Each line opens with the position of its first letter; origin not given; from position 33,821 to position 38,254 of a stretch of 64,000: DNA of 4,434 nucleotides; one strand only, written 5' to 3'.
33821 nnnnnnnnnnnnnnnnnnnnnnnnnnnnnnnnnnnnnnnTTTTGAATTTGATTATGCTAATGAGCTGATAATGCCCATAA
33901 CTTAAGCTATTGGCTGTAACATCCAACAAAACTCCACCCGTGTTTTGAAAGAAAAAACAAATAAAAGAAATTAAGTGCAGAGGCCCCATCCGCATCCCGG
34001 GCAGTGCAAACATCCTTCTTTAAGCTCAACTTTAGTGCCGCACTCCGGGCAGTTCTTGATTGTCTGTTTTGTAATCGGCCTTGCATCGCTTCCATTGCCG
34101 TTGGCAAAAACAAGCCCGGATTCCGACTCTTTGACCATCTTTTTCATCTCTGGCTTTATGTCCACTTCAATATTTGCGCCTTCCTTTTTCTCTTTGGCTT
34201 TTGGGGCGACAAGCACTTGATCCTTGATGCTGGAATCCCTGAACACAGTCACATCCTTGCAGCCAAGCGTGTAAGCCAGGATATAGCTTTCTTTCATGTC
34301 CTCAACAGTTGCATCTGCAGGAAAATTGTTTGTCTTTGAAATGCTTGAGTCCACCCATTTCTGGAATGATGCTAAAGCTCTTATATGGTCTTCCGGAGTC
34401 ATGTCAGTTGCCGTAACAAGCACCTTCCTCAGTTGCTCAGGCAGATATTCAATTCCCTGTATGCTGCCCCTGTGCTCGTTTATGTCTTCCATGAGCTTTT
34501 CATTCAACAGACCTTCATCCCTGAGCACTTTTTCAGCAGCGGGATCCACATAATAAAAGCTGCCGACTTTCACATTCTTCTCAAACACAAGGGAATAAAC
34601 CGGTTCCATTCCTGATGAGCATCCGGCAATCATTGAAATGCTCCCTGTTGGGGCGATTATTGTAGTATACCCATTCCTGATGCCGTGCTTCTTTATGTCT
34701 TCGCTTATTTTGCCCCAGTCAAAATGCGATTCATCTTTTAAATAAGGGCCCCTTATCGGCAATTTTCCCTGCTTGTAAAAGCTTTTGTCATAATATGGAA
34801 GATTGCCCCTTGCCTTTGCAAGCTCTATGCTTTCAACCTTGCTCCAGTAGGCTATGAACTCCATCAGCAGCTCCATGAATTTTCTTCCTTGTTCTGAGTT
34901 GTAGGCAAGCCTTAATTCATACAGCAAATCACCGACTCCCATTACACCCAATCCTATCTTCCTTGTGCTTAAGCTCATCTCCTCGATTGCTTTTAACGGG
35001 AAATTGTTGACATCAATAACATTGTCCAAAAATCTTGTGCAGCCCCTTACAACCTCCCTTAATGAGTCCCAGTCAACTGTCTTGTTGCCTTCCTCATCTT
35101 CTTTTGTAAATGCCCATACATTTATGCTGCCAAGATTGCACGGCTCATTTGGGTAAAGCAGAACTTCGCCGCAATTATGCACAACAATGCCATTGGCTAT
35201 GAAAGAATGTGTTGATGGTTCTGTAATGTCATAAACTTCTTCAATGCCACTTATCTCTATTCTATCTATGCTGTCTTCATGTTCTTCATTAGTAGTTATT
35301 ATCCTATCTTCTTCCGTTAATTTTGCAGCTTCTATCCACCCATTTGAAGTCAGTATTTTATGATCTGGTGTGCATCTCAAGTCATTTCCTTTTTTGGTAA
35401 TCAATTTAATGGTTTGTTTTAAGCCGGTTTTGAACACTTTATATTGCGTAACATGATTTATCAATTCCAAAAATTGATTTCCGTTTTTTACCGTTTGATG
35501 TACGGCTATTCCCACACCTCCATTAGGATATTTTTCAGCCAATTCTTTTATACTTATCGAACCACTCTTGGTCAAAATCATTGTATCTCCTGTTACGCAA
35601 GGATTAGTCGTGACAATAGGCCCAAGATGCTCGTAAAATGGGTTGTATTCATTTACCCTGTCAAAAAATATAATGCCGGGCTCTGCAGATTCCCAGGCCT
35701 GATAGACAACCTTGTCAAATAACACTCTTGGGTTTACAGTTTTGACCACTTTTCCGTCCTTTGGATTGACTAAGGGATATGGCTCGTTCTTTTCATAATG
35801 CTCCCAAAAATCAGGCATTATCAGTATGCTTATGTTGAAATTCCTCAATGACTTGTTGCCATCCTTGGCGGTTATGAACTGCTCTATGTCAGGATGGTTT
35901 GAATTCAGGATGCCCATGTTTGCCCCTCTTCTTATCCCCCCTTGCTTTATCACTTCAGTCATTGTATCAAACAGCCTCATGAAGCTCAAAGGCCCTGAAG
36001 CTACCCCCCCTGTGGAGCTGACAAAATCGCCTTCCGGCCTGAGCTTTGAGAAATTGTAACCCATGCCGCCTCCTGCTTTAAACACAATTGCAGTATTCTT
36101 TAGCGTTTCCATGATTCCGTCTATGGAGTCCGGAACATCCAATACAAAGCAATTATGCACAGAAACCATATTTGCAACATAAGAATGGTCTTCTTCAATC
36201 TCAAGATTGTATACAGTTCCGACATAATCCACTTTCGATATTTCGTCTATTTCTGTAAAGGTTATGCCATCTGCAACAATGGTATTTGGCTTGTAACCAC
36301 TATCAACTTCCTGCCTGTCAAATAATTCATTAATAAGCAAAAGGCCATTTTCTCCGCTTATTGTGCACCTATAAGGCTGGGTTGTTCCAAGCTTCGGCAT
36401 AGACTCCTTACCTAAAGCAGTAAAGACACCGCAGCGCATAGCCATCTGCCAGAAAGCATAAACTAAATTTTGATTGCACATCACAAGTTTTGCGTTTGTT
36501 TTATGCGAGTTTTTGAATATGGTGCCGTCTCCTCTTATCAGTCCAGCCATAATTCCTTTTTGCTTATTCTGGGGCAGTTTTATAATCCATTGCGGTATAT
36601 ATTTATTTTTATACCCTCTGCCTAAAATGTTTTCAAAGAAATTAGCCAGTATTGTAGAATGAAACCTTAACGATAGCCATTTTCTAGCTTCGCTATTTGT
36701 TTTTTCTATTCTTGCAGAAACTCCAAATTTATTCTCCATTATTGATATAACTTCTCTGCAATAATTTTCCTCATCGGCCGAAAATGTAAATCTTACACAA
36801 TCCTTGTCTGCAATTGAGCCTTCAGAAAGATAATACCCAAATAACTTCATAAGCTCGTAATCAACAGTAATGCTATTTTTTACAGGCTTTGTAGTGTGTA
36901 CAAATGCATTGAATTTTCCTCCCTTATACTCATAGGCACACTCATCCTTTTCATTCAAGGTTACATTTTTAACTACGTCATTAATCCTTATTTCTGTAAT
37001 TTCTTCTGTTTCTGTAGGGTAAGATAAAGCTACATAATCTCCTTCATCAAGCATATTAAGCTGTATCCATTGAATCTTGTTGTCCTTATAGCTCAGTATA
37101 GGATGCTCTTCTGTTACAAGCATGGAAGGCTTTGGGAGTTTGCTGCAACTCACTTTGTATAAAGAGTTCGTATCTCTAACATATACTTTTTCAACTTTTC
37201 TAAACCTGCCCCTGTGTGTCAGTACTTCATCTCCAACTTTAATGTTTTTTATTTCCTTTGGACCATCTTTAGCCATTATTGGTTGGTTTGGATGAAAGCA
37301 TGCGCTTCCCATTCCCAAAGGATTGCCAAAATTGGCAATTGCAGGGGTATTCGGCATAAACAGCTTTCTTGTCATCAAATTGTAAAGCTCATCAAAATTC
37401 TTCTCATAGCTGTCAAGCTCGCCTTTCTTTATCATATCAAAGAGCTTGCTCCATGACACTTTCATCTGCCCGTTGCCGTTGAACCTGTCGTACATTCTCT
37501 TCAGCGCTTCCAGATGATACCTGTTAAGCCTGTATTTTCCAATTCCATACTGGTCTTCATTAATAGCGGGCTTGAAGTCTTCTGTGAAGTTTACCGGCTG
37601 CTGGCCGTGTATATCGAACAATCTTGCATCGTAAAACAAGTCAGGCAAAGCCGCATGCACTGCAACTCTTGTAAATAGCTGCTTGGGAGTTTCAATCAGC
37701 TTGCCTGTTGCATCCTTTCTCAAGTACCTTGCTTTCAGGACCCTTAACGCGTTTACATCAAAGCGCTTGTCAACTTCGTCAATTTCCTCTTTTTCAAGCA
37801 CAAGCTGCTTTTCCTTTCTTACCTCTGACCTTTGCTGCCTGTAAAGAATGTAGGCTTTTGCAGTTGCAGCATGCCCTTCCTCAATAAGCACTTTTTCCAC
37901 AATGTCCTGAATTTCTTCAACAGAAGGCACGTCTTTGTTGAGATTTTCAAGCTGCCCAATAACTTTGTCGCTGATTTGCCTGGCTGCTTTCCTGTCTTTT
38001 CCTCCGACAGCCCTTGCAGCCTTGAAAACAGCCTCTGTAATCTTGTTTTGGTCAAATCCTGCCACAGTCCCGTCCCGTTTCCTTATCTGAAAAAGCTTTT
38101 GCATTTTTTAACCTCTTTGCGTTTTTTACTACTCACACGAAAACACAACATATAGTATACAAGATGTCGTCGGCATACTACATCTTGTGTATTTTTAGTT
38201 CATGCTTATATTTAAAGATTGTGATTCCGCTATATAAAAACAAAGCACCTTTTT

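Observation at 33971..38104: Class II RNR interrupted by two inteins at catalytic cysteines (one with a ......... homing endonuclease)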

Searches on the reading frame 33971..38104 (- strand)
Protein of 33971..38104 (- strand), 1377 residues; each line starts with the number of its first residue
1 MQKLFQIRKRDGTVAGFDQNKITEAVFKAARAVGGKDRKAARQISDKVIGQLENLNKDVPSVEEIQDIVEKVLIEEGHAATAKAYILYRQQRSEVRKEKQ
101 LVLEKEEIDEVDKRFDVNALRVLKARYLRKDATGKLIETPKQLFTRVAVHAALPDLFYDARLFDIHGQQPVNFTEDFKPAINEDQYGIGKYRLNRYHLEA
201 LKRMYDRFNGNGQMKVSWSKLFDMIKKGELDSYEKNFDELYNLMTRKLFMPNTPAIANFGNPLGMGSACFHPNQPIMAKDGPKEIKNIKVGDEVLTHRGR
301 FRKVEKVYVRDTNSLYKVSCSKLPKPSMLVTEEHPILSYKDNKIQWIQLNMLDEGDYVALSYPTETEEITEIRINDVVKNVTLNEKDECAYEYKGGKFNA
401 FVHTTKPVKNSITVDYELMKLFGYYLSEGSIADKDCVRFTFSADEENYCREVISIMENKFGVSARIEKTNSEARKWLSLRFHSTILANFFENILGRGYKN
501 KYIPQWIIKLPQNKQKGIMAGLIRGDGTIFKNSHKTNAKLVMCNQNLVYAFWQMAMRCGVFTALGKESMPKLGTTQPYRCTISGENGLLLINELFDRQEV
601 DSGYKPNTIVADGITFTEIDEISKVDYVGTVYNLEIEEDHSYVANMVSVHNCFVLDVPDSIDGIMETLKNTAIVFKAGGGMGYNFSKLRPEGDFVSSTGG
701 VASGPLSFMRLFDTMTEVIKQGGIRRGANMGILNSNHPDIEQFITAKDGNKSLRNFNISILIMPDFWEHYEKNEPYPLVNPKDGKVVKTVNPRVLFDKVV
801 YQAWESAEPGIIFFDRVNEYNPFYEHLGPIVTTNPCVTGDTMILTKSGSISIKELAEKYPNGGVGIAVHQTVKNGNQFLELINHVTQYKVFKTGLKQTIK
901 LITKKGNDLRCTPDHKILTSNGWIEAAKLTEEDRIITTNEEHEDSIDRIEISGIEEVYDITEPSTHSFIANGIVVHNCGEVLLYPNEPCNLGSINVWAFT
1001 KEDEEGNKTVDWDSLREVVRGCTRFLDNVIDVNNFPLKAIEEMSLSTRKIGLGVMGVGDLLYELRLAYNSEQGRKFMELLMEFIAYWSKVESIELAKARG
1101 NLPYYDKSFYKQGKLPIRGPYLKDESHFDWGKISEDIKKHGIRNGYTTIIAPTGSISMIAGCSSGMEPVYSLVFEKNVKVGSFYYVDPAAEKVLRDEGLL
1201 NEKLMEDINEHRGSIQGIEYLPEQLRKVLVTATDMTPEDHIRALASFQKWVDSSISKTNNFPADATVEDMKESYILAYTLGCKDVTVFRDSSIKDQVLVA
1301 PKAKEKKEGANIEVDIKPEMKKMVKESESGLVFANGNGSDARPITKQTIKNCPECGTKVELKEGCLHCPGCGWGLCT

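Call 3: search_protein_families(library=pfam, proteins=[window:33971-38104:-], max_evalue=0.01)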
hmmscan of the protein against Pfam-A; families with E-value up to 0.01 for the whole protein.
window:33971-38104:- (1377 aa): 8 families
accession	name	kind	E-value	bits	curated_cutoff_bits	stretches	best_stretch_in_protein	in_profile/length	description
PF02867.20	Ribonuc_red_lgC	-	5.5e-144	481.1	23.9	1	651-1287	2-522/523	Ribonucleotide reductase, barrel domain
PF03477.21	ATP-cone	-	5e-26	91.5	25.8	1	6-94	2-88/88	ATP cone domain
PF14890.11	Intein_splicing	-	1.1e-23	84.2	35.8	2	303-651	37-155/155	Intein splicing domain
PF00317.26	Ribonuc_red_lgN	-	5.7e-17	62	28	1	114-263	2-76/77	Ribonucleotide reductase, all-alpha domain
PF14528.11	LAGLIDADG_3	-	2.9e-08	34.3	22.5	1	516-586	4-73/82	LAGLIDADG-like domain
PF13403.11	Hint_2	-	6.1e-07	30.4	28.4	1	269-312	2-45/147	Hint domain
PF05203.21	Hom_end_hint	-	9.8e-05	22.9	32.1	1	269-382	1-121/228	Hom_end-associated Hint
PF07591.16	PT-HINT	-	0.0004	21.1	27.7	0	278-398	4-117/137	Pretoxin HINT domain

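Call 4: search_protein_families(library=ncbifam, proteins=[window:33971-38104:-], max_evalue=0.01)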
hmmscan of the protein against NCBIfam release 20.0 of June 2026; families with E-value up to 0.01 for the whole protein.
window:33971-38104:- (1377 aa): 36 families (the best 25 are shown)
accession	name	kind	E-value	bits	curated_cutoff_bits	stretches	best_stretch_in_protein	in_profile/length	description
NF006207.0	PRK08332.1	equivalog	8.6e-264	878.5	2400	5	945-1308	1209-1572/1684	vitamin B12-dependent ribonucleotide reductase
NF005010.0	PRK06406.1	subfamily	2.2e-213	710.7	1125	4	649-890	249-490/771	vitamin B12-dependent ribonucleotide reductase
NF006417.0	PRK08665.1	equivalog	1.9e-204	681.1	961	5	977-1330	279-605/759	vitamin B12-dependent ribonucleotide reductase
TIGR02504.1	NrdJ_Z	equivalog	4.5e-195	649.7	399.95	3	977-1298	281-606/606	adenosylcobalamin-dependent ribonucleoside-diphosphate reductase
TIGR02506.1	NrdE_NrdA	equivalog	1.9e-104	350.4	341.05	2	978-1283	294-608/616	ribonucleoside-diphosphate reductase subunit alpha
NF005544.0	PRK07207.1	equivalog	4e-88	296.3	965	3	988-1291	602-911/965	ribonucleoside-diphosphate reductase subunit alpha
NF005122.0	PRK06556.1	equivalog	1.9e-84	284.1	859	3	977-1317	366-727/960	vitamin B12-dependent ribonucleotide reductase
NF005991.0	PRK08115.1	equivalog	5e-79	266.3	854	2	968-1373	469-852/858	vitamin B12-dependent ribonucleotide reductase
NF006577.0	PRK09102.1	equivalog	2.4e-74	250.7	620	4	651-826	93-272/604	ribonucleoside-diphosphate reductase subunit alpha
NF009029.0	PRK12365.1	equivalog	6.6e-71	239.5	1350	3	978-1292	671-995/1046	ribonucleoside-diphosphate reductase subunit alpha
NF005736.0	PRK07562.1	equivalog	4.2e-70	236.6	1737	5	648-747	195-297/1222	vitamin B12-dependent ribonucleotide reductase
NF009028.0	PRK12364.1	equivalog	1.1e-67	228.7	1377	3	1012-1179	586-749/842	ribonucleoside-diphosphate reductase subunit alpha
NF005101.0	PRK06539.1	equivalog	4.5e-67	226.7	988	2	989-1285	456-755/822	ribonucleoside-diphosphate reductase subunit alpha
NF005401.0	PRK06948.1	subfamily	2.5e-61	208.1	906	2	976-1309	290-601/604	ribonucleotide reductase-like protein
NF006279.0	PRK08447.1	equivalog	2e-54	185.3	1082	2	989-1178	497-687/789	ribonucleoside-diphosphate reductase subunit alpha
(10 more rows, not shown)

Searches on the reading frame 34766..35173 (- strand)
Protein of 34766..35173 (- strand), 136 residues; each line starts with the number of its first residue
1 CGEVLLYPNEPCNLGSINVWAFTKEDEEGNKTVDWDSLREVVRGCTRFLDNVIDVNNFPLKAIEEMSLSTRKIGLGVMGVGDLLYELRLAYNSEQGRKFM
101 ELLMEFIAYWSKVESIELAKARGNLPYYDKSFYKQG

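Call 42: search_protein_families(library=ncbifam, proteins=[window:34766-35173:-], max_evalue=0.001)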
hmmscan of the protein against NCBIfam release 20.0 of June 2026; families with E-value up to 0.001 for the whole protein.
seq(136 aa): 20 families
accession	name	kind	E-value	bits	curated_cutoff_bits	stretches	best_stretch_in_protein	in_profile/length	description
TIGR02504.1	NrdJ_Z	equivalog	1.4e-48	165.9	399.95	1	1-134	282-413/606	adenosylcobalamin-dependent ribonucleoside-diphosphate reductase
NF006417.0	PRK08665.1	equivalog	9.1e-47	159.7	961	1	1-135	280-411/759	vitamin B12-dependent ribonucleotide reductase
NF006207.0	PRK08332.1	equivalog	2.5e-37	127.8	2400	1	1-136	1242-1377/1684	vitamin B12-dependent ribonucleotide reductase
NF005010.0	PRK06406.1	subfamily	1.2e-35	123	1125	1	1-132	436-562/771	vitamin B12-dependent ribonucleotide reductase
TIGR02506.1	NrdE_NrdA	equivalog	5.1e-30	104.5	341.05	1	1-136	294-430/616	ribonucleoside-diphosphate reductase subunit alpha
NF005544.0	PRK07207.1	equivalog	4.2e-27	94.3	965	1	12-136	603-723/965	ribonucleoside-diphosphate reductase subunit alpha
NF005991.0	PRK08115.1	equivalog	1.9e-24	85.7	854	1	1-129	479-604/858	vitamin B12-dependent ribonucleotide reductase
NF009029.0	PRK12365.1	equivalog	6.1e-23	80.8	1350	1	10-135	680-804/1046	ribonucleoside-diphosphate reductase subunit alpha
NF005101.0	PRK06539.1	equivalog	7.6e-22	77.1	988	1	12-136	456-575/822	ribonucleoside-diphosphate reductase subunit alpha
NF005401.0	PRK06948.1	subfamily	2.3e-19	69.5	906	1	1-132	292-425/604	ribonucleotide reductase-like protein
NF005122.0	PRK06556.1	equivalog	2.6e-17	61.9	859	1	1-129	367-491/960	vitamin B12-dependent ribonucleotide reductase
NF006279.0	PRK08447.1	equivalog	5.6e-17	61.4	1082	1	12-136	497-611/789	ribonucleoside-diphosphate reductase subunit alpha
NF006665.0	PRK09209.1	equivalog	7.5e-15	54.2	1057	1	12-136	491-605/761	ribonucleoside-diphosphate reductase subunit alpha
NF009028.0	PRK12364.1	equivalog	1.3e-14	53.2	1377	1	35-136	586-687/842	ribonucleoside-diphosphate reductase subunit alpha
NF005736.0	PRK07562.1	equivalog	2.9e-14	51.6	1737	1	1-130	476-602/1222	vitamin B12-dependent ribonucleotide reductase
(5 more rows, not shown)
